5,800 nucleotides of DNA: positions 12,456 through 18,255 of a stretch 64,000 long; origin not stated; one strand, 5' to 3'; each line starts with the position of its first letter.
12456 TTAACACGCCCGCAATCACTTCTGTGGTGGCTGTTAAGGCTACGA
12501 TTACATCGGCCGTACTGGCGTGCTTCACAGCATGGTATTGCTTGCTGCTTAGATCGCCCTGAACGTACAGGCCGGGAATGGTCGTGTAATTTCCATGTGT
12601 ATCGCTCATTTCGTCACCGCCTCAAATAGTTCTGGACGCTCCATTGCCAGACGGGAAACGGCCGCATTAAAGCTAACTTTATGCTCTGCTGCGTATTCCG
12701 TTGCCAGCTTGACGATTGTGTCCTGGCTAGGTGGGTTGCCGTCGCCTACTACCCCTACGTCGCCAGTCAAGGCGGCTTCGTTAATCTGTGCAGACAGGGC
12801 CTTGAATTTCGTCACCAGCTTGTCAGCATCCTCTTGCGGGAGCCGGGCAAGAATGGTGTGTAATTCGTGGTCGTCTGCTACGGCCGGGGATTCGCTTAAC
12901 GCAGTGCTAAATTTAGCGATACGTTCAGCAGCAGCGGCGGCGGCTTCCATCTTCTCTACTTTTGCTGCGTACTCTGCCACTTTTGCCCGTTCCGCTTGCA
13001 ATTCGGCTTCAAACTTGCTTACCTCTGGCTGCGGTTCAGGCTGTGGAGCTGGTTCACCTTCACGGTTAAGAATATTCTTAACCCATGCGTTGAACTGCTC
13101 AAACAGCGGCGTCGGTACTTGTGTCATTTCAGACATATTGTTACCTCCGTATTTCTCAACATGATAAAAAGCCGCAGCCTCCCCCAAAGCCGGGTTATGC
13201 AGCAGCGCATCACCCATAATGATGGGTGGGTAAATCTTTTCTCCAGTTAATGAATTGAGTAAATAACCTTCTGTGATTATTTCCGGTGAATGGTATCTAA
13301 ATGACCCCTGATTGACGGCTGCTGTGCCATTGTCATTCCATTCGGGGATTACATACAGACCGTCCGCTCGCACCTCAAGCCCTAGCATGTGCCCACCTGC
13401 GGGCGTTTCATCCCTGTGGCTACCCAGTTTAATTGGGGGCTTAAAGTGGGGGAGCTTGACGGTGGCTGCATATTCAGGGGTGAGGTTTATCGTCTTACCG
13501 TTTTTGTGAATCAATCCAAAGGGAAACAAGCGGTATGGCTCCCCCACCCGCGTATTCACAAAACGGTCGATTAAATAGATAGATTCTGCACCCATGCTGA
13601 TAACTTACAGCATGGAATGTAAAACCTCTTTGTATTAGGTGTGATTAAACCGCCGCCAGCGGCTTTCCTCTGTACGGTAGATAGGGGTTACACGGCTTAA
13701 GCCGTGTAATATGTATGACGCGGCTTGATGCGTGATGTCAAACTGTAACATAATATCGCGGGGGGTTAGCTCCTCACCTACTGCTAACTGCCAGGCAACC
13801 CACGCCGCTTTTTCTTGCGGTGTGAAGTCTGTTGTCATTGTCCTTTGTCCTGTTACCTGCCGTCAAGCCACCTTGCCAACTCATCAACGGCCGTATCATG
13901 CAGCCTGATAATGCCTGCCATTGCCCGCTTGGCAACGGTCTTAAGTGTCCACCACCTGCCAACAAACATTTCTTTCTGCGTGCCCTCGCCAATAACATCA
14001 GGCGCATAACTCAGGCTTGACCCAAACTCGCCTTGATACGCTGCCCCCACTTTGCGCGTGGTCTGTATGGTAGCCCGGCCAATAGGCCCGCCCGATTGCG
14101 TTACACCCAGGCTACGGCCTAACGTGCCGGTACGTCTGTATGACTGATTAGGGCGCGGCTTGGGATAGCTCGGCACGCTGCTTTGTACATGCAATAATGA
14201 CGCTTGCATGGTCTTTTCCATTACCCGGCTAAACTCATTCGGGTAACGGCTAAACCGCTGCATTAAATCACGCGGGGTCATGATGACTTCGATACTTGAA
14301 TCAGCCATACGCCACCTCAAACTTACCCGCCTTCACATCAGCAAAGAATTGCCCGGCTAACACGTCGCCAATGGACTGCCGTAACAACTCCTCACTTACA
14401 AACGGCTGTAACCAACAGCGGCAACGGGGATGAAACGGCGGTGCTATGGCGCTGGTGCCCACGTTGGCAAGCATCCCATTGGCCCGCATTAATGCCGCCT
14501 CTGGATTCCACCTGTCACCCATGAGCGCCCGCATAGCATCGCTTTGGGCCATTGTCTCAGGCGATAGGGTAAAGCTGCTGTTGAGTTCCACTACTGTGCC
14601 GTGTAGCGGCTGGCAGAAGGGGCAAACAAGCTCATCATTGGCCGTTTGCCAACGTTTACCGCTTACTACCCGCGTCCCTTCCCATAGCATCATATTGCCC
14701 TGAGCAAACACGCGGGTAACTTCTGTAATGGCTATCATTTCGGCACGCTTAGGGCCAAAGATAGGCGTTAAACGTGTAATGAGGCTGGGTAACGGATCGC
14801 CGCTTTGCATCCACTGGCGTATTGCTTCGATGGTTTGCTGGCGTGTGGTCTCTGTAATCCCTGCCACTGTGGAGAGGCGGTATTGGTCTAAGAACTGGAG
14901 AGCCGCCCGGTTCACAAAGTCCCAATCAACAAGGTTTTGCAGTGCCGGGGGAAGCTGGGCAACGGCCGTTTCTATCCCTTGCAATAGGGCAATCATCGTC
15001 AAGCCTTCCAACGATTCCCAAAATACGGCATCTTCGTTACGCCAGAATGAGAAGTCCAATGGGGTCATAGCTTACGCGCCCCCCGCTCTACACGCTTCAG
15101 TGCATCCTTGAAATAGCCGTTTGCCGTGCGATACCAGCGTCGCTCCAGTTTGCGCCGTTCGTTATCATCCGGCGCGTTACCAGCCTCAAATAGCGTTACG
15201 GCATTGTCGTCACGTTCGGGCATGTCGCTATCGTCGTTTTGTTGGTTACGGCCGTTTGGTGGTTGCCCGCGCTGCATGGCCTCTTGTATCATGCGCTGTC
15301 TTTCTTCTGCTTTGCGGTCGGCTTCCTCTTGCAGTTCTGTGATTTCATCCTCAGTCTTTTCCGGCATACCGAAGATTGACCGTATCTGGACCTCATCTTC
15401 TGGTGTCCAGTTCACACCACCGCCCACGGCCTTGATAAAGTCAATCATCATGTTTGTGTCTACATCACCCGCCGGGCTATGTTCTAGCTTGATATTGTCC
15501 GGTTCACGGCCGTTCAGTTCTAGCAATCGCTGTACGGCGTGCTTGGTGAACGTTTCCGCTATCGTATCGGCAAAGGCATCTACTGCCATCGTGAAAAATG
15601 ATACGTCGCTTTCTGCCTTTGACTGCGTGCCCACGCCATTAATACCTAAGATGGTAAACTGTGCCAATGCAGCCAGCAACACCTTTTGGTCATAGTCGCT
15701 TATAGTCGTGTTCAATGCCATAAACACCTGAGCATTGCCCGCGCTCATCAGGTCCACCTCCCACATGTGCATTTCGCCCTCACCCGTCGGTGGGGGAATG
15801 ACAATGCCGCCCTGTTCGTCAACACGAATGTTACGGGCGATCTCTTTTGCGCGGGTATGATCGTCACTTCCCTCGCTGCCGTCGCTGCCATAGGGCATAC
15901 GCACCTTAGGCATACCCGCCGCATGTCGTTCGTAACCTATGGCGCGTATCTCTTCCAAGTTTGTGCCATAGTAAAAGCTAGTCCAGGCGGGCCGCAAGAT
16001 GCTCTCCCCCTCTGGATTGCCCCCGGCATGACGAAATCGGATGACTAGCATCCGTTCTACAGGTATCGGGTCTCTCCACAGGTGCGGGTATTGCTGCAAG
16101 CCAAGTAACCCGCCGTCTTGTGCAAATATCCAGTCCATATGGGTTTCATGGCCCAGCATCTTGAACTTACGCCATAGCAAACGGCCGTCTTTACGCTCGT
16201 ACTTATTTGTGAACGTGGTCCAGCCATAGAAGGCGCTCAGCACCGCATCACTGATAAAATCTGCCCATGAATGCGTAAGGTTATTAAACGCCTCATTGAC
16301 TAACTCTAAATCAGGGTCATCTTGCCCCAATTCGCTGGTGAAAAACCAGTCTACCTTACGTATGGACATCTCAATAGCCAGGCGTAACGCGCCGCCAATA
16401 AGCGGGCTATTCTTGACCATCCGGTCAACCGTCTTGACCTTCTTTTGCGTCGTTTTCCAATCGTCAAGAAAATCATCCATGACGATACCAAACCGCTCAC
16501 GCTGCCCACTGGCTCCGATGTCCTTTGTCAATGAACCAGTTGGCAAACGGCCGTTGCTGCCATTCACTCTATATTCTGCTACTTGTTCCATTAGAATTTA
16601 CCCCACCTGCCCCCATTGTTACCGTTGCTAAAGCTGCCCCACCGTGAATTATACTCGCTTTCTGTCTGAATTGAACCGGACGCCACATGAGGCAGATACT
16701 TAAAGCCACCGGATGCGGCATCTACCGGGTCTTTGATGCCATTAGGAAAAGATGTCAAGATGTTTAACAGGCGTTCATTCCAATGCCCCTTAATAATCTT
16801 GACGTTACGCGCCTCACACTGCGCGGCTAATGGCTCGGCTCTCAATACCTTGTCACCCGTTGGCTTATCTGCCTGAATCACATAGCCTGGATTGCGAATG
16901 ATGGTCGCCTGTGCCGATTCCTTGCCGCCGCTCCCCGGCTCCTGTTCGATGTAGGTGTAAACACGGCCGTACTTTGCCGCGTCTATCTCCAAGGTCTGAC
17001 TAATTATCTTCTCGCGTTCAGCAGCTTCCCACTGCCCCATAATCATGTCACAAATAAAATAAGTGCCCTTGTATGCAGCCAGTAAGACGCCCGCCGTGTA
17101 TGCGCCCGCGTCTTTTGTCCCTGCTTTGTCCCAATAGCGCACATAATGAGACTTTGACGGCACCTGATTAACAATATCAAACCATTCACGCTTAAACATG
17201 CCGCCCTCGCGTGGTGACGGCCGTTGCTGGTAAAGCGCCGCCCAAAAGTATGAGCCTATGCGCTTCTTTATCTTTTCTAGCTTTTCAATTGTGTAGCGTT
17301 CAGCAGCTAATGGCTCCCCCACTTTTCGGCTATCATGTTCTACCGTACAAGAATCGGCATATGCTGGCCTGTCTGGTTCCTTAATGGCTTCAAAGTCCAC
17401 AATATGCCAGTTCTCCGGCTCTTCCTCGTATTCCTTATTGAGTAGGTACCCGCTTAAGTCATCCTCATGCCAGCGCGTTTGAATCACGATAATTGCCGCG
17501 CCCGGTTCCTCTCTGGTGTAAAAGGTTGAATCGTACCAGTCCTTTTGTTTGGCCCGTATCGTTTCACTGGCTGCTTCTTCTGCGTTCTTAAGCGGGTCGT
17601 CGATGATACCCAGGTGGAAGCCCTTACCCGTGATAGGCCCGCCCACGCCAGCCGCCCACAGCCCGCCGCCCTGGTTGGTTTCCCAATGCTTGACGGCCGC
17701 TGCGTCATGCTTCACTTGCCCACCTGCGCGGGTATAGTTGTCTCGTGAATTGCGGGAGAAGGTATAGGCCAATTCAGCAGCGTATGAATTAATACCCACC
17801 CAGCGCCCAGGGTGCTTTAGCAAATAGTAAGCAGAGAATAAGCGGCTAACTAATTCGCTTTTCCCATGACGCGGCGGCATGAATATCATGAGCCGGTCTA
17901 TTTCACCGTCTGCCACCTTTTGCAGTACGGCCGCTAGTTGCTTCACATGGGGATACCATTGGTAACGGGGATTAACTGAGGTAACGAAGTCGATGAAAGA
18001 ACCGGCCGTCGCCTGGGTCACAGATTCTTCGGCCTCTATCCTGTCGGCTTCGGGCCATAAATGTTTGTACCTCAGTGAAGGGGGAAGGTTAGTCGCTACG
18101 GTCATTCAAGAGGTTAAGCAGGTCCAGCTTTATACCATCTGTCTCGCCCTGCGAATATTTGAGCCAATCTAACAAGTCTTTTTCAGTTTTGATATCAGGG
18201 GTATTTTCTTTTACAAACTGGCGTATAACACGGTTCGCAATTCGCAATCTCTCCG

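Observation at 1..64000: Highly iterated palindrome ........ saturates both chromosome and prophage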

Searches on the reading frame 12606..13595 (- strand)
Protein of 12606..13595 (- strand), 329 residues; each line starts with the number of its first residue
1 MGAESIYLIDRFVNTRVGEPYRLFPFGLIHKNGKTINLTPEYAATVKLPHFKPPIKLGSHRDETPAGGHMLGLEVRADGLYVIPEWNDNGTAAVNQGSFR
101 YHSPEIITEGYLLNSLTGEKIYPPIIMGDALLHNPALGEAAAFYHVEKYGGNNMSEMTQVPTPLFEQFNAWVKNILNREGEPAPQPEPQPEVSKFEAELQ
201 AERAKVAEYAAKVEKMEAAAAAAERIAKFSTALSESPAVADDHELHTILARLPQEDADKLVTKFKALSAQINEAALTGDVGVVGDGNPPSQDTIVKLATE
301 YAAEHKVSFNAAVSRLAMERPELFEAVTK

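Call 6: search_protein_families(library=phrogs, proteins=[window:12606-13595:-])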
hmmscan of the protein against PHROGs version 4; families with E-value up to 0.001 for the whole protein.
window:12606-13595:- (329 aa): 1 family
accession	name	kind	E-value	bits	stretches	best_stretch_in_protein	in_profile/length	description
phrog_328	-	head and packaging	7.9e-09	36.6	1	62-106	82-128/339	head maturation protease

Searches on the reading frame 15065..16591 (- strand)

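Call 6: search_protein_families(library=phrogs, proteins=[window:15065-16591:-])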
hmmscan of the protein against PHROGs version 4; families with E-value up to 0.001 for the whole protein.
window:15065-16591:- (508 aa): 1 family
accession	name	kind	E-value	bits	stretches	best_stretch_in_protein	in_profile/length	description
phrog_113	-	head and packaging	1.5e-44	153.5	1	47-475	62-478/1272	portal protein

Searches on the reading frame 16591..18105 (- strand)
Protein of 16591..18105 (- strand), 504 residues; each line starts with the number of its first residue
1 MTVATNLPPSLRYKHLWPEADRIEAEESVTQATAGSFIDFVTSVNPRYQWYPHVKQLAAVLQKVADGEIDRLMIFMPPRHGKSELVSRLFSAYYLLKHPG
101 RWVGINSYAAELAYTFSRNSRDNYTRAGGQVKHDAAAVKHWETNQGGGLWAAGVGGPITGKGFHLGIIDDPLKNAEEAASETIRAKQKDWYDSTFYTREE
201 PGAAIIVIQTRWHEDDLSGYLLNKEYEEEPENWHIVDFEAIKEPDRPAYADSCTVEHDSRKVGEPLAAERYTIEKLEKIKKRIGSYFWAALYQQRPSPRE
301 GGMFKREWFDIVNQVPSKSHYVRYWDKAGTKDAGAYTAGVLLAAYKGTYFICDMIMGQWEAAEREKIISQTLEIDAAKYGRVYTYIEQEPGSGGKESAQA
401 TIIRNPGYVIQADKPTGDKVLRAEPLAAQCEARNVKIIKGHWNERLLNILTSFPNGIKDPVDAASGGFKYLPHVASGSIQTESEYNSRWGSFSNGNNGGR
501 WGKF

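Call 6: search_protein_families(library=phrogs, proteins=[window:16591-18105:-])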
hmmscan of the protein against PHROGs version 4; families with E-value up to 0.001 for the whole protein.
window:16591-18105:- (504 aa): 7 families
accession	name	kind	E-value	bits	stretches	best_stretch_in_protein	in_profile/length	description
phrog_38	-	head and packaging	7.8e-91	306.9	1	26-491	258-725/760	terminase large subunit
phrog_4758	-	head and packaging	1.8e-53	182.4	1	37-243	25-238/243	terminase large subunit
phrog_979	-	head and packaging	1.6e-34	120.6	1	298-474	410-602/642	terminase large subunit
phrog_30251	-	head and packaging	1.4e-21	77.5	1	61-274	47-276/799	terminase large subunit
phrog_5573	-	head and packaging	1.5e-21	78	1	226-483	5-243/250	terminase large subunit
phrog_12171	-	head and packaging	4.7e-20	72.7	1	381-474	4-98/110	terminase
phrog_9453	-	head and packaging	8.1e-15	56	1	298-471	7-210/233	terminase large subunit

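Call 24: find_related_loci(query=window:16591-18105:-, collection=viral_contigs, flank=10000)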
Query window:16591-18105:- (504 aa) in viral_contigs; peptide patterns used: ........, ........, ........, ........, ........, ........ (x = any residue, [..] = any of these).
16 stretches matched a pattern; 12 encode a relative of the query (tblastn E <= 1e-3); 12 distinct loci.
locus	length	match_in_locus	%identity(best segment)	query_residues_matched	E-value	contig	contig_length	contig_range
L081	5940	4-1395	82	35-501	0e+0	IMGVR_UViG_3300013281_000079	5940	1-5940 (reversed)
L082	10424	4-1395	82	35-501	0e+0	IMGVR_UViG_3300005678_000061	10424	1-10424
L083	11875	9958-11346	82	36-501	0e+0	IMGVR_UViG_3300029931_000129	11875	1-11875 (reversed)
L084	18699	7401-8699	68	37-471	0e+0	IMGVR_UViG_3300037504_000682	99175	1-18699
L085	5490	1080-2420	46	5-471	7e-107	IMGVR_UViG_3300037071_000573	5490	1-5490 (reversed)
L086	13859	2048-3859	43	36-485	1e-64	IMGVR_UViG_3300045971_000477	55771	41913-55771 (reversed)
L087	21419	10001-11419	32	47-471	2e-50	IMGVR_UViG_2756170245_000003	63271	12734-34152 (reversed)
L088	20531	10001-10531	42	301-469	4e-30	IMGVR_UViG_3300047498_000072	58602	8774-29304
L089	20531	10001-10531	34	300-471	1e-23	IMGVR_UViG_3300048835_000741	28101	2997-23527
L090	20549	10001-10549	37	300-471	4e-23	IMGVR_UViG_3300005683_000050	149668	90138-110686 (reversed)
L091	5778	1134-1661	36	300-468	1e-22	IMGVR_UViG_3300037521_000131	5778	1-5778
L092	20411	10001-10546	37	300-468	6e-22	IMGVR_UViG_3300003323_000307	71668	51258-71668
